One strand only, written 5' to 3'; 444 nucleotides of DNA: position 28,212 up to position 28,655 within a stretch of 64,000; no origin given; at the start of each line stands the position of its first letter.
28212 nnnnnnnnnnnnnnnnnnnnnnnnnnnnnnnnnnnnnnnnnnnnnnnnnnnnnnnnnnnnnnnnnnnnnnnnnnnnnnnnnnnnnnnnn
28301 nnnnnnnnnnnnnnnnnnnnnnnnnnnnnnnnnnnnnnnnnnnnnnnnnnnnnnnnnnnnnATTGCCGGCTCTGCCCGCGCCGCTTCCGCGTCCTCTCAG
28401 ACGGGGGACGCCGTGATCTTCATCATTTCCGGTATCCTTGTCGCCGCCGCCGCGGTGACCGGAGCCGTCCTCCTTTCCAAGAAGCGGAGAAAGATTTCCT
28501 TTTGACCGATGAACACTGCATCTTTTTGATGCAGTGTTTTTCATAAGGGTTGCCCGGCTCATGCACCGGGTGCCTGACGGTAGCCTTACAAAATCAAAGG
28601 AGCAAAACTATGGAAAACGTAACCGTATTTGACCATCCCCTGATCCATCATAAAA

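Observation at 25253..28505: Non-LPXTG tripartite C-terminal signal: A-S-[ST]-[NQ]-T-G-D, hydrophobic helix, KKR(R)K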

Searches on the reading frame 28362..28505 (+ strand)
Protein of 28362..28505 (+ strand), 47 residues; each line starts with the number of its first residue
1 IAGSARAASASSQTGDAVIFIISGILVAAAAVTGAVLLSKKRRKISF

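Call 7: search_protein_families(library=ncbifam, proteins=[window:28362-28505:+], max_evalue=10)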
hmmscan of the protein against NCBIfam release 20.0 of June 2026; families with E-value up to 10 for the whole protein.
window:28362-28505:+ (47 aa): 4 families
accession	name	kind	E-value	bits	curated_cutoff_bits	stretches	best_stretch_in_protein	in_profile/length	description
TIGR01167.1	LPXTG_anchor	domain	0.0034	18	15.9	1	13-44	4-34/34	LPXTG cell wall anchor domain-containing protein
NF058571.1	GVDTG_CTERM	domain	0.092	13.1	29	1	10-38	14-41/44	GVDTG sorting domain-containing protein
NF033507.3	Loki-CTERM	subfamily_domain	0.092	13.1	19.9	1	25-44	8-27/27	Loki-CTERM sorting domain-containing protein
NF041738.1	GG_III-CTERM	domain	1.6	8.7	22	1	19-44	2-27/28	GGIII-like transmembrane region-containing protein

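Call 8: search_protein_families(library=pfam, proteins=[window:28362-28505:+], max_evalue=10)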
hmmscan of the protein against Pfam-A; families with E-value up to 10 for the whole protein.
window:28362-28505:+ (47 aa): 1 family
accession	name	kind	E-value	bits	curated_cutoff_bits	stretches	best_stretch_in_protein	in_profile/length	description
PF00746.26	Gram_pos_anchor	-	0.0006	20.1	20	1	14-44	12-40/43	LPXTG cell wall anchor motif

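Call 41: search_protein_families(library=ncbifam, alignment_id=A3, max_evalue=0.1)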
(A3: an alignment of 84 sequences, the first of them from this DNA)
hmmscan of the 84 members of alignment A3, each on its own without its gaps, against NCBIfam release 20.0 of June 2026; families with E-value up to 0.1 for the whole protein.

A. member 1, seq(44 aa): 3 families
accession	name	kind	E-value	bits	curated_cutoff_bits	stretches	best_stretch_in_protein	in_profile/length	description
TIGR01167.1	LPXTG_anchor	domain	0.003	18.1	15.9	1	10-41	4-34/34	LPXTG cell wall anchor domain-containing protein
NF058571.1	GVDTG_CTERM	domain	0.024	14.9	29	1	7-35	14-41/44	GVDTG sorting domain-containing protein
NF033507.3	Loki-CTERM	subfamily_domain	0.082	13.2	19.9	0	22-41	8-27/27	Loki-CTERM sorting domain-containing protein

B. families by the number of members that match (of 84 scanned): 62 families (the first 25 are shown)
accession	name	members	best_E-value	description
TIGR01167.1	LPXTG_anchor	77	1.4e-06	LPXTG cell wall anchor domain-containing protein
NF033846.1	Rumino_NPXTG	37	3.5e-05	NPXTG-anchored protein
NF033507.3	Loki-CTERM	31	0.00037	Loki-CTERM sorting domain-containing protein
NF033073.1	LPXTG_double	22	0.00037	doubled motif LPXTG anchor domain-containing protein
TIGR03063.1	srtB_target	18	8.3e-05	sortase B protein-sorting domain-containing protein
TIGR03656.1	IsdC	16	3.5e-05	heme uptake protein IsdC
NF058571.1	GVDTG_CTERM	16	0.00035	GVDTG sorting domain-containing protein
NF045529.2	Heimdall-CTERM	16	0.0023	Heimdall-CTERM domain-containing surface protein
NF038356.1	actino_DLW39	14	0.0041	DLW-39 family protein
NF045534.1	small_EYxxD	9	0.0054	EYxxD motif small membrane protein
TIGR03065.1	srtB_sig_QVPTGV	8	0.012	QVPTGV class sortase B protein-sorting domain-containing protein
TIGR03024.1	arch_PEF_CTERM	6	0.00064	PEF-CTERM sorting domain-containing protein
NF053819.1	EF0750_LPXTG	5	0.00017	EF2685/EF0750 family sortase-dependent surface protein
NF058582.1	Microco_LAVTG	5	0.00025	LAVTG motif-containing sortase-dependent surface protein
NF041738.1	GG_III-CTERM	5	0.0038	GGIII-like transmembrane region-containing protein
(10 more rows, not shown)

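Call 54: find_homologous_proteins(query=A3, max_evalue=10)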
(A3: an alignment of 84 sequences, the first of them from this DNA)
Query A3 (84 sequences) (44 aa, profile of the alignment): 5 proteins with E <= 10 among 1427 candidates.
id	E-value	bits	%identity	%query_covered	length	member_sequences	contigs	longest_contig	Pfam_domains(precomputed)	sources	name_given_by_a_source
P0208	1.5e-13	68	27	93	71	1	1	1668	-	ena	-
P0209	3.0e-5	41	24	93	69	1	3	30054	-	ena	-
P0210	3.3e-4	38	-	-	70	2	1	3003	-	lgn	-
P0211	3.2e-2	31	32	73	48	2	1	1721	-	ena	-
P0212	7.3e-1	27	38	77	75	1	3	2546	-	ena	-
